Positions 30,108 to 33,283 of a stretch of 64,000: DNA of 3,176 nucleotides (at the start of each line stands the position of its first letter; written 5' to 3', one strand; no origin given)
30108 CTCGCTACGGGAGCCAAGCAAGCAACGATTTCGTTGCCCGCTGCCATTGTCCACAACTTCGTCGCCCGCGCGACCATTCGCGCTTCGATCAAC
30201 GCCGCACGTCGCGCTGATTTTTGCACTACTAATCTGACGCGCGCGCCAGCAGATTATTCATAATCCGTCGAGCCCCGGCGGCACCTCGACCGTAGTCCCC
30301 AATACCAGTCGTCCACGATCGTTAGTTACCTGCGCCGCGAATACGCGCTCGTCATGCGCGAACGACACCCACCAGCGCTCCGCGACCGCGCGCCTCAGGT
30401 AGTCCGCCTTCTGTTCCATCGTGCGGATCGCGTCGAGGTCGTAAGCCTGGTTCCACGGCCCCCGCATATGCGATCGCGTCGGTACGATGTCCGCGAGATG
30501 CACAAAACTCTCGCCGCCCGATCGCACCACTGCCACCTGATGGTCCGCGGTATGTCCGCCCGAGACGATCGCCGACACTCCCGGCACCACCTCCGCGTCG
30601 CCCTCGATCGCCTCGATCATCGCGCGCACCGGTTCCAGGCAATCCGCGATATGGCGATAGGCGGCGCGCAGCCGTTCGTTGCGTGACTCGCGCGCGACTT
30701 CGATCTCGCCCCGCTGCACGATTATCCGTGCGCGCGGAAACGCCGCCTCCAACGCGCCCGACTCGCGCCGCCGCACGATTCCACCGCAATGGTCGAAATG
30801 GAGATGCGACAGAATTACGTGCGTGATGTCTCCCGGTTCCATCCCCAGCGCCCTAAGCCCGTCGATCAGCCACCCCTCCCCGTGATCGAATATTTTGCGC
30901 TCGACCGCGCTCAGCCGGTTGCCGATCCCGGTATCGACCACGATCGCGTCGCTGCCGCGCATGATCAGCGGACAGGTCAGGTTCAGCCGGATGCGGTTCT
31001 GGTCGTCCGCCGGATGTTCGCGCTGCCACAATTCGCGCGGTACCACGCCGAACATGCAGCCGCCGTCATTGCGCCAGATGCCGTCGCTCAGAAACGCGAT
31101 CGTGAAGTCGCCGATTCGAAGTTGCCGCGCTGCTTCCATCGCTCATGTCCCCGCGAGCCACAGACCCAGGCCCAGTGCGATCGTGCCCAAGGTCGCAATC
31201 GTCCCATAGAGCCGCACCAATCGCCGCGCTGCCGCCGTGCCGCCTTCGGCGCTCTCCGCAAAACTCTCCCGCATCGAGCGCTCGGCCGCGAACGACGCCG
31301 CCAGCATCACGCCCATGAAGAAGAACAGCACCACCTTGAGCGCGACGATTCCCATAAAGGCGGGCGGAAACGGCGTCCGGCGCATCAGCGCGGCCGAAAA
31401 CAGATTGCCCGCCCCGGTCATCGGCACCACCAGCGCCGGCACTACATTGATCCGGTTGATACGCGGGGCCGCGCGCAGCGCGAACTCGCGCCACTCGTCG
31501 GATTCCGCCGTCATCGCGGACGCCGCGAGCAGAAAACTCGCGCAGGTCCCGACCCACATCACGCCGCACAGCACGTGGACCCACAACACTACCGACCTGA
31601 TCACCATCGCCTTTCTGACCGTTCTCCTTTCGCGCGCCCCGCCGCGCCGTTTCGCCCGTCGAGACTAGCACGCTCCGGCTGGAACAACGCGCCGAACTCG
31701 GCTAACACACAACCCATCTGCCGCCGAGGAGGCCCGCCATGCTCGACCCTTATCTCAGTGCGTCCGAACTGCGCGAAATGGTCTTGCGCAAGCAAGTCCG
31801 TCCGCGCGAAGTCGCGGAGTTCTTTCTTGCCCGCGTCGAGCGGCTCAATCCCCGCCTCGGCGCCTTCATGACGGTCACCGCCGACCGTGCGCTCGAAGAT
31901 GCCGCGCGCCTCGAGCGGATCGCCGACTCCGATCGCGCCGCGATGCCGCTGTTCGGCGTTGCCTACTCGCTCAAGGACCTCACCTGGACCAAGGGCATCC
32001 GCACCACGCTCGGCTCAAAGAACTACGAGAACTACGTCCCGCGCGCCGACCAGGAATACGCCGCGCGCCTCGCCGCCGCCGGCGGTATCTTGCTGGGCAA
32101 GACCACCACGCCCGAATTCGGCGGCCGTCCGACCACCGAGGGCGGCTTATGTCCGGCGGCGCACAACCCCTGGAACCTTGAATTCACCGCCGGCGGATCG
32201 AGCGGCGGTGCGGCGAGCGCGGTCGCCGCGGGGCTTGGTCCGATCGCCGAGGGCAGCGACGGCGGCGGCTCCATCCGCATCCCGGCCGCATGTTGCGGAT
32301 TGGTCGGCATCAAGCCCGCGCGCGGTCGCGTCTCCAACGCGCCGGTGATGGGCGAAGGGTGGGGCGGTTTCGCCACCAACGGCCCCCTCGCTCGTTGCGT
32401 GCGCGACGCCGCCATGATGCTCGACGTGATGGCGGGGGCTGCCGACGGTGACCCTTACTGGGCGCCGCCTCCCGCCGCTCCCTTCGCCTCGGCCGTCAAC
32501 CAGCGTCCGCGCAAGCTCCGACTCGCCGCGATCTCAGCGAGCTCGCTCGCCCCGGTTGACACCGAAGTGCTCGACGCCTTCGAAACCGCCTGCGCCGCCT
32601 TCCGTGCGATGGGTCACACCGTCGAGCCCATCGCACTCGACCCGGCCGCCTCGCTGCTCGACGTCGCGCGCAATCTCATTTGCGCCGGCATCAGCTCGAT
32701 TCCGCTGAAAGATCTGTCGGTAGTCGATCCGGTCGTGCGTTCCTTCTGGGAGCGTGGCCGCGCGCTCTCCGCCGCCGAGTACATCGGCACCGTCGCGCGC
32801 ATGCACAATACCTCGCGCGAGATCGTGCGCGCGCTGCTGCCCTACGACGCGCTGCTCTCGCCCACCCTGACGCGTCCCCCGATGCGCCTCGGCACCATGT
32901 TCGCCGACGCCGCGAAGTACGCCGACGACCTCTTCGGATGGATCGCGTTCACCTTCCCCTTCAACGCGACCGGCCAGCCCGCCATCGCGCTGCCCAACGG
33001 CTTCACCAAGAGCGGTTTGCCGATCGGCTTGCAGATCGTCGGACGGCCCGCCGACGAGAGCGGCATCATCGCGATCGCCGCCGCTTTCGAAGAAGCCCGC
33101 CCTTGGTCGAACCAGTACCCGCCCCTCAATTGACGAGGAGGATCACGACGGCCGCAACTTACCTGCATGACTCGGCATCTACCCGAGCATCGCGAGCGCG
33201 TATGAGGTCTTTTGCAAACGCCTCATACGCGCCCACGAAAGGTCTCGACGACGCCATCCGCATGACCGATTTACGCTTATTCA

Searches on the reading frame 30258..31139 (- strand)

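Call 14: search_protein_families(library=pfam, proteins=[window:30258-31139:-], max_evalue=0.01)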
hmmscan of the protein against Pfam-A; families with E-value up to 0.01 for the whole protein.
window:30258-31139:- (293 aa): 2 families
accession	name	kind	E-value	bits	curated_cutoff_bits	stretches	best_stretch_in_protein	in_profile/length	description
PF00753.33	Lactamase_B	-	1.2e-16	61.7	22.7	1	60-248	12-184/196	Metallo-beta-lactamase superfamily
PF12706.13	Lactamase_B_2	-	2e-05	24.8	27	1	99-222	25-147/200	Beta-lactamase superfamily domain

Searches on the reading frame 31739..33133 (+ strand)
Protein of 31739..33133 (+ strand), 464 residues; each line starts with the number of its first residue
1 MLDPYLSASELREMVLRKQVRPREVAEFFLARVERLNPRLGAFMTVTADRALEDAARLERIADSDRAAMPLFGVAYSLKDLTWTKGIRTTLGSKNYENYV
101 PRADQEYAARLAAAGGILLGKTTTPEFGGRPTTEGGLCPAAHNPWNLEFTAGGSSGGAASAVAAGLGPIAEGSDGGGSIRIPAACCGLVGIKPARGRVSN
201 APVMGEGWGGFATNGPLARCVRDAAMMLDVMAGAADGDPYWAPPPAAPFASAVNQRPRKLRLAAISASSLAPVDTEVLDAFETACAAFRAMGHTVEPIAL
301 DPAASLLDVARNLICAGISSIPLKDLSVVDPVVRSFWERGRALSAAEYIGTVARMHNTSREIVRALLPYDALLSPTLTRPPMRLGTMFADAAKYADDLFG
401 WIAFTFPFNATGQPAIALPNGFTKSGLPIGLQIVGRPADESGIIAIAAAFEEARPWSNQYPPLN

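Call 14: search_protein_families(library=pfam, proteins=[window:31739-33133:+], max_evalue=0.01)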
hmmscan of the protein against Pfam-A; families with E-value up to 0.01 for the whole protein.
window:31739-33133:+ (464 aa): 1 family
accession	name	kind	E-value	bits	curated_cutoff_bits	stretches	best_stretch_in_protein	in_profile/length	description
PF01425.27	Amidase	-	4.8e-104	349.3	27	1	24-441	1-442/445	Amidase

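Call 19: find_related_loci(query=window:31739-33133:+, collection=genome_contigs, flank=10000)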
Query window:31739-33133:+ (464 aa) in genome_contigs; peptide patterns used: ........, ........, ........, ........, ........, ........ (x = any residue, [..] = any of these).
209 stretches matched a pattern; 72 encode a relative of the query (tblastn E <= 1e-3); 71 distinct loci.
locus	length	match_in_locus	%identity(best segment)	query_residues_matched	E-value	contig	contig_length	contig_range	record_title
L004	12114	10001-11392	78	1-464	0e+0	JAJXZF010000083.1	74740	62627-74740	MAG: Deltaproteobacteria bacterium isolate BP7.bin41 NODE_401_length_74740_cov_4.331310, whole genome shotgun sequence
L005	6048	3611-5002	75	1-464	0e+0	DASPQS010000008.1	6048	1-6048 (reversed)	MAG TPA_asm: Candidatus Binataceae bacterium isolate SMAG_U12205 k141_1865397, whole genome shotgun sequence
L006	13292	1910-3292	72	1-462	0e+0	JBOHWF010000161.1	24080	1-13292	MAG: Candidatus Binataceae bacterium isolate TC-B3_metabat2.bin.26 k127_211572, whole genome shotgun sequence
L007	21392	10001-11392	80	1-464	0e+0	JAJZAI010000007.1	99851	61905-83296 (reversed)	MAG: Deltaproteobacteria bacterium isolate FK5.bin90 NODE_174_length_99851_cov_2.272081, whole genome shotgun sequence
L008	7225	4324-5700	67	1-464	0e+0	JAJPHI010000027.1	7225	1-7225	MAG: Proteobacteria bacterium isolate Centralia_MAG_154 k107_19257538, whole genome shotgun sequence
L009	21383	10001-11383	71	1-464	0e+0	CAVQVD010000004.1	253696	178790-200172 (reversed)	MAG: uncultured delta proteobacterium isolate MFD10064.bin.1.75 genome assembly, contig: contig_13855, whole genome shot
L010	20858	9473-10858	66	2-463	0e+0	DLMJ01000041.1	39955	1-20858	MAG TPA_asm: Candidatus Binatus soli isolate UBA7539 UBA7539_contig_545, whole genome shotgun sequence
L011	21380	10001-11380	70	1-463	0e+0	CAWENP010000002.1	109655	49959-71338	MAG: uncultured delta proteobacterium isolate MFD02248.bin.1.176 genome assembly, contig: contig_14363, whole genome sho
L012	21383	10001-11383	72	1-464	0e+0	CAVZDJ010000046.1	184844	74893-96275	MAG: uncultured delta proteobacterium isolate MFD09222.bin.3.24 genome assembly, contig: contig_75954, whole genome shot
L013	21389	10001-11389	65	1-463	0e+0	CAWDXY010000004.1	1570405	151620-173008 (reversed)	MAG: uncultured delta proteobacterium isolate MFD01248.bin.1.21 genome assembly, contig: contig_2914, whole genome shotg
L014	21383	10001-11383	70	1-464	0e+0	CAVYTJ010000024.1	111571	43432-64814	MAG: uncultured delta proteobacterium isolate MFD06092.bin.1.266 genome assembly, contig: contig_56414, whole genome sho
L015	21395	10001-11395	66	1-464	0e+0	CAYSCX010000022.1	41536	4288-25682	MAG TPA_asm: uncultured Candidatus Binatia bacterium isolate SRP119689_co1_338 genome assembly, contig: NODE_1090_length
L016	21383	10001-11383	70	1-464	0e+0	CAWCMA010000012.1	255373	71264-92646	MAG: uncultured delta proteobacterium isolate MFD05502.bin.1.141 genome assembly, contig: contig_67798, whole genome sho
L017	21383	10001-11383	70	1-464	0e+0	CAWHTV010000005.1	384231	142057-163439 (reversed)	MAG: uncultured delta proteobacterium isolate MFD05705.bin.2.88 genome assembly, contig: contig_26303, whole genome shot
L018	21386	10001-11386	67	2-463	0e+0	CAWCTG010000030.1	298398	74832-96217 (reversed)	MAG: Candidatus Binataceae bacterium isolate MFD03399.bin.1.12 genome assembly, contig: contig_4614, whole genome shotgu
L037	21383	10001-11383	90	1-461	0e+0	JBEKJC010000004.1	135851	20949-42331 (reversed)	MAG: Candidatus Binataceae bacterium isolate SPRUCE 314 SPRUCE_314_4, whole genome shotgun sequence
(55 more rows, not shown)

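Call 88: search_protein_families(library=pfam, proteins=[L007:11422-11922:-, L037:14703-15581:+, L037:12328-13143:+], max_evalue=0.001)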
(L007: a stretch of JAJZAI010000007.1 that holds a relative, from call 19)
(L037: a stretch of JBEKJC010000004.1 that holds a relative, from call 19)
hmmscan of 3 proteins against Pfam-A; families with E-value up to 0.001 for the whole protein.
L007:11422-11922:- (166 aa): 2 families
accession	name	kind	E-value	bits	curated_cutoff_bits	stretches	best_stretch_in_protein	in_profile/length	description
PF01741.23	MscL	-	1.7e-30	106.3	27.4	1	35-148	3-118/123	Large-conductance mechanosensitive channel, MscL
PF10571.15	UPF0547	-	4.8e-05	23.8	29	1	141-158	3-20/26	Uncharacterised protein family UPF0547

L037:14703-15581:+ (292 aa): 1 family
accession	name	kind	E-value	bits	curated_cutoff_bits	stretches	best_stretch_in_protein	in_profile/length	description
PF00296.26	Bac_luciferase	-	6.2e-37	128.1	27.9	1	17-264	22-314/314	Luciferase-like monooxygenase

L037:12328-13143:+ (271 aa): 2 families
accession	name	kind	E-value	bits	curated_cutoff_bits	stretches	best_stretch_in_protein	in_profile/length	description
PF00378.25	ECH_1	-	2.8e-62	210.7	27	1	23-270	3-250/251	Enoyl-CoA hydratase/isomerase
PF16113.10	ECH_2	-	2.2e-36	126.5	27.2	1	27-263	2-241/335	Enoyl-CoA hydratase/isomerase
